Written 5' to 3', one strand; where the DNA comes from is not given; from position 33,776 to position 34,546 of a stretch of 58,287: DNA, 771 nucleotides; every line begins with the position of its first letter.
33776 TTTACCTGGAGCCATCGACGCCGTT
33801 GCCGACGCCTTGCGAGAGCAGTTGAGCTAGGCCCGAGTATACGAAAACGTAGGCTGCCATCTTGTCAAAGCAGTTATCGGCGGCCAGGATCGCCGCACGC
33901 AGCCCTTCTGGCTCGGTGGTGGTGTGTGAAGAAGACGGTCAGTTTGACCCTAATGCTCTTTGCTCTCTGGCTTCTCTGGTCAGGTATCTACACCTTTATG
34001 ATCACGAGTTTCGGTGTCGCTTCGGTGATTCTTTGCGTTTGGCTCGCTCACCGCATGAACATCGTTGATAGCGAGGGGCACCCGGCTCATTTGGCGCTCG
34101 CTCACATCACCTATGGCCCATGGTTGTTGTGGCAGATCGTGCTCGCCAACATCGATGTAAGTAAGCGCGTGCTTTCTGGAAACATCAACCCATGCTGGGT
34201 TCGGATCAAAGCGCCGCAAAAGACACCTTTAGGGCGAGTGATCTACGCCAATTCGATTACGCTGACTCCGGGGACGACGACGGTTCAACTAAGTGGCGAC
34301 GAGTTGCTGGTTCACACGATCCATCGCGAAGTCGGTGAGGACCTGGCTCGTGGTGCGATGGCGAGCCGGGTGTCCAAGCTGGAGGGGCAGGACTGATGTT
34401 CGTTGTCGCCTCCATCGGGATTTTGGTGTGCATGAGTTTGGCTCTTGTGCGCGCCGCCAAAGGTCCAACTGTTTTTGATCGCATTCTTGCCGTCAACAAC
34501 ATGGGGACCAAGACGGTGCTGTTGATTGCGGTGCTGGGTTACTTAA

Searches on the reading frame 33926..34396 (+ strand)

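Call 6: search_protein_families(library=pfam, proteins=[window:33926-34396:+])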
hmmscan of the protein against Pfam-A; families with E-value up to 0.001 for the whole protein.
window:33926-34396:+ (156 aa): 1 family
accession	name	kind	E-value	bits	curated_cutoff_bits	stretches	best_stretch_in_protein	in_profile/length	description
PF01899.21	MNHE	-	5.5e-27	94.8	27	1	9-142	2-131/145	Na+/H+ ion antiporter subunit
